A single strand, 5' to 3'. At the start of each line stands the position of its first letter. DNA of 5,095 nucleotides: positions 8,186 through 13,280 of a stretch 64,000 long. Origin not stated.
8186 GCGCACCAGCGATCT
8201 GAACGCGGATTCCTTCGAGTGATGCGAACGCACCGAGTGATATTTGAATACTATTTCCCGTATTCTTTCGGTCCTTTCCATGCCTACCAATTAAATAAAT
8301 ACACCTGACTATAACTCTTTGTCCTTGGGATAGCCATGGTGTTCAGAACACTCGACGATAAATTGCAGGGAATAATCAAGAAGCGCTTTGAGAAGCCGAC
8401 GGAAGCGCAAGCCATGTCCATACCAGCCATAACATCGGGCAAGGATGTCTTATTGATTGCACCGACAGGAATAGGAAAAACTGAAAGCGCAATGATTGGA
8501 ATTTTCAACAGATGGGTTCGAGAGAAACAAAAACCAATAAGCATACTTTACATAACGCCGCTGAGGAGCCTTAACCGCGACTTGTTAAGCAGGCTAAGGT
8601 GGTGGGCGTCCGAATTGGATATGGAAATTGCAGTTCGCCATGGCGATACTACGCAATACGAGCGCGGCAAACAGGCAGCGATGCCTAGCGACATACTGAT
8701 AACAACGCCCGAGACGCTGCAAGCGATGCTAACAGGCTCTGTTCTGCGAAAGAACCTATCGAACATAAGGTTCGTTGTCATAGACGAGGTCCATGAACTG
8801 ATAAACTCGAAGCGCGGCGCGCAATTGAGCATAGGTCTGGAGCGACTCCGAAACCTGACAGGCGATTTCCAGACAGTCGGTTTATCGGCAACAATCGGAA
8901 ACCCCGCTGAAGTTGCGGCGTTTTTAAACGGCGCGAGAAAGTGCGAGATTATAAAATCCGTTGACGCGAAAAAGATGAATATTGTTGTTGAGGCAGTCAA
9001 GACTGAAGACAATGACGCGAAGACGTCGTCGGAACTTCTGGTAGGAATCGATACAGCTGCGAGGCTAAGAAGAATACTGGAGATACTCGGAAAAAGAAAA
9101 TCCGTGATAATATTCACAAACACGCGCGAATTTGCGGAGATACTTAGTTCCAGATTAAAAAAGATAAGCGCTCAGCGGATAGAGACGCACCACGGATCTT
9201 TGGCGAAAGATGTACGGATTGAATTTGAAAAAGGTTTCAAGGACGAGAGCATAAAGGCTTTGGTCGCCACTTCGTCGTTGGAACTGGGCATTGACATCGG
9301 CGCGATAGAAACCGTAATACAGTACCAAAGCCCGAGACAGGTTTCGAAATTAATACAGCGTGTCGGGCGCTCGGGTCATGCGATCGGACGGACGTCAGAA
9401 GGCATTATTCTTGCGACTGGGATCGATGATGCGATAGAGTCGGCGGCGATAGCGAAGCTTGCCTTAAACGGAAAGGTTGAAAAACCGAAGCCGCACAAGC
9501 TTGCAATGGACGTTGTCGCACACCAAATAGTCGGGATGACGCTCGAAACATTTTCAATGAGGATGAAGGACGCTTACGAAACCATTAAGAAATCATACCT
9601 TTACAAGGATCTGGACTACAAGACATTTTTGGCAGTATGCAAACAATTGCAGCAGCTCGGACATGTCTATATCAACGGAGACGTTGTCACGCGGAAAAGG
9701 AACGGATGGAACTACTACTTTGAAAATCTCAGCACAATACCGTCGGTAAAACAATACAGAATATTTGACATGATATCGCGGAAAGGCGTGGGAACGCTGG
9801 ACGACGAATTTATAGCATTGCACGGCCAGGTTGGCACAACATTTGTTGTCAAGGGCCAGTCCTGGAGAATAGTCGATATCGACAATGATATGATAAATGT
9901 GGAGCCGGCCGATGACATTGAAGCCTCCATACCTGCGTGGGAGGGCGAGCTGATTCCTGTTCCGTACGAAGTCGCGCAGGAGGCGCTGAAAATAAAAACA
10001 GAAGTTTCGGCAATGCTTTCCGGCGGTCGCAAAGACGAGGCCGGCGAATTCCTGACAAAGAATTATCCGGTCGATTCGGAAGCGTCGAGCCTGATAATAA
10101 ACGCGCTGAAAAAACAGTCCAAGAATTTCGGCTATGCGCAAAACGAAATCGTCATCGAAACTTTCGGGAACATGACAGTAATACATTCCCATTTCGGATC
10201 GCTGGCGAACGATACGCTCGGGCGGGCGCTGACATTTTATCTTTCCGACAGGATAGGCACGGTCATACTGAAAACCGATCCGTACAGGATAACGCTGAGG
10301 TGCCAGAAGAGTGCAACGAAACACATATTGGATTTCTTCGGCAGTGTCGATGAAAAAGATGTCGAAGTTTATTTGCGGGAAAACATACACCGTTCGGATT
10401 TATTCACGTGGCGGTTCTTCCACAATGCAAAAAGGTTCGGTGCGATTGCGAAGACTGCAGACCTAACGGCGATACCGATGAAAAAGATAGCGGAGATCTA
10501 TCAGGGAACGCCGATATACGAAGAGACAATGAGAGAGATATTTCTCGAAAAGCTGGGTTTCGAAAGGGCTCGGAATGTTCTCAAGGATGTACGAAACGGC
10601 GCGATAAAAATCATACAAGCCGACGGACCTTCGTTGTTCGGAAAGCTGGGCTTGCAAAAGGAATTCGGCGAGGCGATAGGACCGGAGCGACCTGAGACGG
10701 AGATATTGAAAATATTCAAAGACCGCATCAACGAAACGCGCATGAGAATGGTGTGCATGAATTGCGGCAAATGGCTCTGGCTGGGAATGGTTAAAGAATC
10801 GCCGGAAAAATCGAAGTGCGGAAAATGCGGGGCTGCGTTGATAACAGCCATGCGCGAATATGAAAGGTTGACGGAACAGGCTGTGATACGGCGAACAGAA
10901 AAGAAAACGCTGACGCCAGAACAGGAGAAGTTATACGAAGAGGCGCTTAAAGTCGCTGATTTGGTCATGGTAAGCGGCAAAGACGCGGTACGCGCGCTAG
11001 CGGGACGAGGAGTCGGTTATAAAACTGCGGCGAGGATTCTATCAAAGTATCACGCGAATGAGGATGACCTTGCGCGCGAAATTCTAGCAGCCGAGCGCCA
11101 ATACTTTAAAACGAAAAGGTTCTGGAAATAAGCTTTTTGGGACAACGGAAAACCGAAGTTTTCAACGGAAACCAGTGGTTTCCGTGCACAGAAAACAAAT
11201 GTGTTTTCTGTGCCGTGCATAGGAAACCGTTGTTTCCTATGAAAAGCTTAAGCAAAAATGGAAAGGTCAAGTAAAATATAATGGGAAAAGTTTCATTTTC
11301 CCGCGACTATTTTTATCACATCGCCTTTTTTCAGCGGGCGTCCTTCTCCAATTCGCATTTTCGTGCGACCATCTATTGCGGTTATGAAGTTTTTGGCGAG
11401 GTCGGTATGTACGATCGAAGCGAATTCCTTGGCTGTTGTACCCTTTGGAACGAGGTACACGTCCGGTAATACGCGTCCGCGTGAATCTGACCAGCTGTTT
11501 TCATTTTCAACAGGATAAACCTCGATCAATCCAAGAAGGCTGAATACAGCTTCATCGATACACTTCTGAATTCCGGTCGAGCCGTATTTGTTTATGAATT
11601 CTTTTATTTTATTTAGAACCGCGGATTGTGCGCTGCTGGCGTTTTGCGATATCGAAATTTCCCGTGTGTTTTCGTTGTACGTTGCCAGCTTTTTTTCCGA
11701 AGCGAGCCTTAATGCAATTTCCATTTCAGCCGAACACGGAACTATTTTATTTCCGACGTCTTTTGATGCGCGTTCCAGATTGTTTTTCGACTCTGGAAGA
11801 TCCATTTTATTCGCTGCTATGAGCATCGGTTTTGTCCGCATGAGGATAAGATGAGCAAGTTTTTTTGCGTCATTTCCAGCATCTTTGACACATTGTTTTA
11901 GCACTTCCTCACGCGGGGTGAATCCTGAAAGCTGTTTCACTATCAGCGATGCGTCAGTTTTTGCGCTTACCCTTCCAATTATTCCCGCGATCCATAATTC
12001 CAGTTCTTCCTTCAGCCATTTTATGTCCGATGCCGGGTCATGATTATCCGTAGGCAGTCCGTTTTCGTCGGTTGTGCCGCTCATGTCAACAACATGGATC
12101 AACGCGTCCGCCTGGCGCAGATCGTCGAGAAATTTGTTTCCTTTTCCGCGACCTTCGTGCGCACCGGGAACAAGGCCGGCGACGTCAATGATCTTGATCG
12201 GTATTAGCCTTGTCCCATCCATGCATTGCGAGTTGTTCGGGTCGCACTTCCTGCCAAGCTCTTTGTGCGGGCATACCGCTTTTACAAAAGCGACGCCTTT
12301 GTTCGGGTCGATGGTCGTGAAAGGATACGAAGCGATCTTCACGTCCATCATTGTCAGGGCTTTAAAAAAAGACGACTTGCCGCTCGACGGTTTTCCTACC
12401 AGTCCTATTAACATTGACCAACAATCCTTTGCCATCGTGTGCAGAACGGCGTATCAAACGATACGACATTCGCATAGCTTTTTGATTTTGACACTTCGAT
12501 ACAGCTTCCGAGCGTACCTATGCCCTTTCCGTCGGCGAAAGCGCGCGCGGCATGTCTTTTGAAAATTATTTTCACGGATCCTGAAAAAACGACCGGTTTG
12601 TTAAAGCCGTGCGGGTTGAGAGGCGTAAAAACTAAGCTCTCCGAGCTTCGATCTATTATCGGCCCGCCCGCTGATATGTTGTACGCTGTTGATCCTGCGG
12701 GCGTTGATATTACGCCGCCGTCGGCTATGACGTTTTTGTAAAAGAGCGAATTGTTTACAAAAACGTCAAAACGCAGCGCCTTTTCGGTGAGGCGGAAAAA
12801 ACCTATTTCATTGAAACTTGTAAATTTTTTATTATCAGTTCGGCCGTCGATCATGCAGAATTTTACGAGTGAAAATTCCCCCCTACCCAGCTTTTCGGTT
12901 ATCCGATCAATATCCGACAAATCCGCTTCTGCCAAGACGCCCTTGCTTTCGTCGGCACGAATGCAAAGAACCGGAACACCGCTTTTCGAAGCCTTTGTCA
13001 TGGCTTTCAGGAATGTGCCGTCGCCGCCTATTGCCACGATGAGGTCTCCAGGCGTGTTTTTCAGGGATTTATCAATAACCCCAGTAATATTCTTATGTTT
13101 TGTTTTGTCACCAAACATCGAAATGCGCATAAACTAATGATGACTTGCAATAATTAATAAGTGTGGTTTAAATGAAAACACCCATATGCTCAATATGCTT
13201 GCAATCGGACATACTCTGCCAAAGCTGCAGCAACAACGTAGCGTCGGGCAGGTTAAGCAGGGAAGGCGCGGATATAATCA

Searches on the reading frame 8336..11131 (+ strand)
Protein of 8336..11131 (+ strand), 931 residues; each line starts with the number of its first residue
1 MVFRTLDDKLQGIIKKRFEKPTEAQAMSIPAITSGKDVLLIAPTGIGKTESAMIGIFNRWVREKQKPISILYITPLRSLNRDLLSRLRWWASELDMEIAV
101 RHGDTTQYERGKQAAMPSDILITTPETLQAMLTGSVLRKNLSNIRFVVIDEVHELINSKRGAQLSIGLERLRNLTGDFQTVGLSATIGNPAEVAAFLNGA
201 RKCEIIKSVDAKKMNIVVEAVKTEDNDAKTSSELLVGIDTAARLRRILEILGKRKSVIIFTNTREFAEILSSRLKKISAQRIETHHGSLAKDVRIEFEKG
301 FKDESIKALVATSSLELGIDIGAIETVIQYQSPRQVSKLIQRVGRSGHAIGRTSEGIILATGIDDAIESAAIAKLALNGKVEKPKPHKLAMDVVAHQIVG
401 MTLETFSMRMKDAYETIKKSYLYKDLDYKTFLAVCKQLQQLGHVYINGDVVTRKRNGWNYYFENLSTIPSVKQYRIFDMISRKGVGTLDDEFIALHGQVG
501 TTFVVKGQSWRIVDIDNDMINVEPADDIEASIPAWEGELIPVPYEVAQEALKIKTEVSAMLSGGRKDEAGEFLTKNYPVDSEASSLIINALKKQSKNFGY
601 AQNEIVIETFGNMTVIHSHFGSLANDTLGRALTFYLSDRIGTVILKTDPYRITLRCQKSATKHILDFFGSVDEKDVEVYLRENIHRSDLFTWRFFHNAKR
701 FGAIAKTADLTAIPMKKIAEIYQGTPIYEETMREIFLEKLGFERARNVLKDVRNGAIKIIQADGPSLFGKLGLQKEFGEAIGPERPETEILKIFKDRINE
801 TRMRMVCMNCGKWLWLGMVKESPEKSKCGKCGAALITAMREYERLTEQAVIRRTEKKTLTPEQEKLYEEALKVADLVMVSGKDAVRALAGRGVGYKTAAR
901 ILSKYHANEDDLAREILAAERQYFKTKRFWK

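Call 14: search_protein_families(library=pfam, proteins=[window:8336-11131:+])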
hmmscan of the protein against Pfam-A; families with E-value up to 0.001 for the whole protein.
window:8336-11131:+ (931 aa): 6 families
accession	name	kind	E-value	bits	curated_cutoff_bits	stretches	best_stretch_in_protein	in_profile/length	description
PF00270.35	DEAD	-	6e-38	130.6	26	1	22-190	1-164/167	DEAD/DEAH box helicase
PF08494.16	DEAD_assoc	-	3.6e-31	108.9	23.5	1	602-768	4-190/191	DEAD/H associated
PF00271.37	Helicase_C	-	8.5e-21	74.7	23.5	1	245-348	4-108/110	Helicase conserved C-terminal domain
PF19306.5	WH_Lhr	-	3.5e-13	49.7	27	1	378-527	5-163/168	Large helicase-related protein, winged helix domain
PF04851.21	ResIII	-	1.4e-10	41.8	22.5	1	33-187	21-162/164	Type III restriction enzyme, res subunit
PF00176.29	SNF2-rel_dom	-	8.9e-05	22.2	24.9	1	39-160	21-142/290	SNF2-related domain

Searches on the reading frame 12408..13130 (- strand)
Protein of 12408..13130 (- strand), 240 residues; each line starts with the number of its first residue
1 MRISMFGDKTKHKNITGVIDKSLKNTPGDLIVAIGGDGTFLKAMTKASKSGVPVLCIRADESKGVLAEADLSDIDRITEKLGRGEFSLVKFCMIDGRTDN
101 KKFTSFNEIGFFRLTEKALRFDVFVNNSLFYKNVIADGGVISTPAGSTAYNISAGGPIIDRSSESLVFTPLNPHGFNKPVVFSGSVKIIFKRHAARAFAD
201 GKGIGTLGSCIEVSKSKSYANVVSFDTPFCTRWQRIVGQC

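Call 65: search_protein_families(library=pfam, proteins=[window:12408-13130:-], max_evalue=0.01)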
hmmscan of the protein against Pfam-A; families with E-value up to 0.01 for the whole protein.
window:12408-13130:- (240 aa): 2 families
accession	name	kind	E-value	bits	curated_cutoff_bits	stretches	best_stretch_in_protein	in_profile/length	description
PF20143.4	NAD_kinase_C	-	9.2e-15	54.9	23.7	1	120-223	16-124/126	ATP-NAD kinase C-terminal domain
PF01513.26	NAD_kinase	-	4.3e-08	34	25.5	1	28-85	73-129/130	ATP-NAD kinase N-terminal domain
